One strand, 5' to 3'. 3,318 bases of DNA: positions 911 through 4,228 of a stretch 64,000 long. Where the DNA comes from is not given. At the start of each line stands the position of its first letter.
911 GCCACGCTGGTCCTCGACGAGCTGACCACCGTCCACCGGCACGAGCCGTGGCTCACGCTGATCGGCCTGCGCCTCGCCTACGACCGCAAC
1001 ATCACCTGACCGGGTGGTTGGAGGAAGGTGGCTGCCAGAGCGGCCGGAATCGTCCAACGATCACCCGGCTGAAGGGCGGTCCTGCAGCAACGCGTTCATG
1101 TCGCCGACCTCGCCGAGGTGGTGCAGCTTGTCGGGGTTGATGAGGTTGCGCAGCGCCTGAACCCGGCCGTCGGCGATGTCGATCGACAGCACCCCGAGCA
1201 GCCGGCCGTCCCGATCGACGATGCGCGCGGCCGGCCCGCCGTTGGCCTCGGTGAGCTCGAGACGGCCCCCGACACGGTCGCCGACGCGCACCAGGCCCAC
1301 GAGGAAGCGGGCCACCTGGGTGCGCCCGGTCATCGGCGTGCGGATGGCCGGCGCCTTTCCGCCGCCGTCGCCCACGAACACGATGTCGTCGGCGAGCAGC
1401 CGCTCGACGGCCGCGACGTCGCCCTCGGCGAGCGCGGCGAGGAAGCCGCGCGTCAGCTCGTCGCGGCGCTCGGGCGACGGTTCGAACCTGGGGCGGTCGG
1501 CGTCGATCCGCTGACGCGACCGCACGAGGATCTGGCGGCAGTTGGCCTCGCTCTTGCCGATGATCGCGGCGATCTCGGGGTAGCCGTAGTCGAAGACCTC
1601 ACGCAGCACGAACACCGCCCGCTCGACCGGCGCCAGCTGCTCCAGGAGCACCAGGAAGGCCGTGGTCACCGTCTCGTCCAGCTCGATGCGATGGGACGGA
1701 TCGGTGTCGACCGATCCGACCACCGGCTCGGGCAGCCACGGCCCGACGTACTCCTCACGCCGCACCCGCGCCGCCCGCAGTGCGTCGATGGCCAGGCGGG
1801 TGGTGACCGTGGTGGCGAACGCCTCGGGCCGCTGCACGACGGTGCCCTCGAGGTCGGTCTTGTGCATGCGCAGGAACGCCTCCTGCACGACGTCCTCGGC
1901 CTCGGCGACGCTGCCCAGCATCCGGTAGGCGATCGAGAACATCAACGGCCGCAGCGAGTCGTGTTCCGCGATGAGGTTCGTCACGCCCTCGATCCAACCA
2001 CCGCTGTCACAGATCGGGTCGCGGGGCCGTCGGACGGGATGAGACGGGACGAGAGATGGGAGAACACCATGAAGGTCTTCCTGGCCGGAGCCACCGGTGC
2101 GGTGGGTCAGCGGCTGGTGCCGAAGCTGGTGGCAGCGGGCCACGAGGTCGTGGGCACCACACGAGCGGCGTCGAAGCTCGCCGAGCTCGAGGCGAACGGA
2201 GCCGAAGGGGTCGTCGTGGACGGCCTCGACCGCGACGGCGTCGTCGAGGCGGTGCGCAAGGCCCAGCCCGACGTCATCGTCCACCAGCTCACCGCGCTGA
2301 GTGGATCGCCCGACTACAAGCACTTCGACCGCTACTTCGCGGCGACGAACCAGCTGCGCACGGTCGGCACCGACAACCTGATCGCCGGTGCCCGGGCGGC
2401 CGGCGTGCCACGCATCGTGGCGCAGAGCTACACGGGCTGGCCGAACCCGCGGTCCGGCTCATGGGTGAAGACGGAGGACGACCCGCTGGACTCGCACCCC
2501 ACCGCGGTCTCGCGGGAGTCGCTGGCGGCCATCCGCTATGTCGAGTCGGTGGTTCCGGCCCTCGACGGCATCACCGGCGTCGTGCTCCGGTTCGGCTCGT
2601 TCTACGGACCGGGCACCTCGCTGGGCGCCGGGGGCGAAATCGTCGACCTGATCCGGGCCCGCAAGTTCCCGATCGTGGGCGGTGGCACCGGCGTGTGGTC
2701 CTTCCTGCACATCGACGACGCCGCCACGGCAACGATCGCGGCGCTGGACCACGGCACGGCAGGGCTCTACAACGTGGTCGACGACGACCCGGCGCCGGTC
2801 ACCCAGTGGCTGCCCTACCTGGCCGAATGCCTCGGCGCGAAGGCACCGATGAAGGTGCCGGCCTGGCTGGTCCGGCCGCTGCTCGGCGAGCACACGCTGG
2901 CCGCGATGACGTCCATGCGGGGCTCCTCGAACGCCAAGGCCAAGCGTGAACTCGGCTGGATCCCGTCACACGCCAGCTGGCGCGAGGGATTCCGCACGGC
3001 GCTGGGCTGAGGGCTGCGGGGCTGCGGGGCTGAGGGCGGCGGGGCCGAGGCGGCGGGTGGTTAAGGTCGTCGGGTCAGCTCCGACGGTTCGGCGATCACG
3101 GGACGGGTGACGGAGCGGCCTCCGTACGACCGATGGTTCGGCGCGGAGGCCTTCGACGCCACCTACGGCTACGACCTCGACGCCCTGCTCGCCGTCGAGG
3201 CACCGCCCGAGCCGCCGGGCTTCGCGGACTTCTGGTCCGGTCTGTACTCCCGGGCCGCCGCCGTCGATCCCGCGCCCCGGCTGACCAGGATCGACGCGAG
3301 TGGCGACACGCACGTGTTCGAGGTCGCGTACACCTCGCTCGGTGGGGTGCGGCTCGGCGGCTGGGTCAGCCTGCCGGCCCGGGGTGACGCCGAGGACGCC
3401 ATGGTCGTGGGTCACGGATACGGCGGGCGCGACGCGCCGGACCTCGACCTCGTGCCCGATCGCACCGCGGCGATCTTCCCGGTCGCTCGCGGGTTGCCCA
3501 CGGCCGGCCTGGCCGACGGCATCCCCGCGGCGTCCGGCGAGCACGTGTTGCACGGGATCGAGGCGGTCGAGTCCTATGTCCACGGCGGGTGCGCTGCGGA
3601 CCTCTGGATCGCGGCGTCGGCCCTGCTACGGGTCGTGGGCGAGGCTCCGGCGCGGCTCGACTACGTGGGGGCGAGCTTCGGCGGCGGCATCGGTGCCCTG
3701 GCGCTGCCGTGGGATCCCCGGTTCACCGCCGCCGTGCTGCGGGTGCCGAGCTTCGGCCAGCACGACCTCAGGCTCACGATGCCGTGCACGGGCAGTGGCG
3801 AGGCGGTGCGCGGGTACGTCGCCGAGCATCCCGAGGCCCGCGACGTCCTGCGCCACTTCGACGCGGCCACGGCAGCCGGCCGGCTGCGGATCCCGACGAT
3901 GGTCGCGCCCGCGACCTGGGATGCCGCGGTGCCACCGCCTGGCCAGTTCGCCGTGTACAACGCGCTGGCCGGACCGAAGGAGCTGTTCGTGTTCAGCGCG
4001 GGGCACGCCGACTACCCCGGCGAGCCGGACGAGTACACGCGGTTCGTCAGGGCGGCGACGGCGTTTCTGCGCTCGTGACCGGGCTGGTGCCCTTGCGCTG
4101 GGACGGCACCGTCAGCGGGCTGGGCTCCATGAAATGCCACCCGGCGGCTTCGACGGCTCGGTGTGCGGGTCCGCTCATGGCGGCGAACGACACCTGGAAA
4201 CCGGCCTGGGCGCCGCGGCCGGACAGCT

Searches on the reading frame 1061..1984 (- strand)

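Call 71: search_protein_families(library=pfam, proteins=[window:1061-1984:-], max_evalue=0.0001)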
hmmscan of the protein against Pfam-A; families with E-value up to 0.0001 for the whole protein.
window:1061-1984:- (307 aa): 3 families
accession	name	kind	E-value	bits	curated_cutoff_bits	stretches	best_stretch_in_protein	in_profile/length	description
PF04542.20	Sigma70_r2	-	1.6e-14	53.8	24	1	10-73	4-69/71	Sigma-70 region 2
PF08281.18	Sigma70_r4_2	-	1.7e-12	47.2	25.7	1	109-160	3-54/54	Sigma-70, region 4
PF12680.13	SnoaL_2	-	7.9e-06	26.9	27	1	179-236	2-51/102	SnoaL-like domain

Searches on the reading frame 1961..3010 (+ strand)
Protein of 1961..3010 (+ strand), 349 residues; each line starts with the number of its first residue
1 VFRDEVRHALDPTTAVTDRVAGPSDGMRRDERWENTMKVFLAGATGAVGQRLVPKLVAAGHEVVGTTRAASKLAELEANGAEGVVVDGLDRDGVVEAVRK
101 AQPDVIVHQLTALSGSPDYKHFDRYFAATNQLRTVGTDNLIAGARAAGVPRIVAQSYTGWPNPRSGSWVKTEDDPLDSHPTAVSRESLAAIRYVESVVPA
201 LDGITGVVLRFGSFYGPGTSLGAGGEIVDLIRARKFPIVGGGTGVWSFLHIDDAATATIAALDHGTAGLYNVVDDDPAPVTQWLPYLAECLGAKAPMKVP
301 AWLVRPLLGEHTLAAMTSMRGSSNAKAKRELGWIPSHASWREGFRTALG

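Call 71: search_protein_families(library=pfam, proteins=[window:1961-3010:+], max_evalue=0.0001)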
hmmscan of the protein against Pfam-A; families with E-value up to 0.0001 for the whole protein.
window:1961-3010:+ (349 aa): 5 families
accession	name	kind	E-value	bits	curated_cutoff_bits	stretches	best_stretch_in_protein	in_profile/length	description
PF01370.27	Epimerase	-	1.5e-24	87.2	20.9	1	39-272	1-239/240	NAD dependent epimerase/dehydratase family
PF13460.12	NAD_binding_10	-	1.4e-15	58.1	27.2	1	43-169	1-110/184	NAD(P)H-binding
PF16363.11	GDP_Man_Dehyd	-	2.9e-07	30.7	27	1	42-149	3-118/332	GDP-mannose 4,6 dehydratase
PF04321.23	RmlD_sub_bind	-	4e-06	26.5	27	1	37-109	1-58/287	RmlD substrate binding domain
PF05368.20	NmrA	-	4.5e-05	23.6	27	0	37-158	3-108/298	NmrA-like family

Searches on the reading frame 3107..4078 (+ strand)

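Call 71: search_protein_families(library=pfam, proteins=[window:3107-4078:+], max_evalue=0.0001)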
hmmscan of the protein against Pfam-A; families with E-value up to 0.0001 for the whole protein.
window:3107-4078:+ (323 aa): 1 family
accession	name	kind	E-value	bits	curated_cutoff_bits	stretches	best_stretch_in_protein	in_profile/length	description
PF05448.18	AXE1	-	8.3e-17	61.4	21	1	34-302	19-304/321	Acetyl xylan esterase (AXE1)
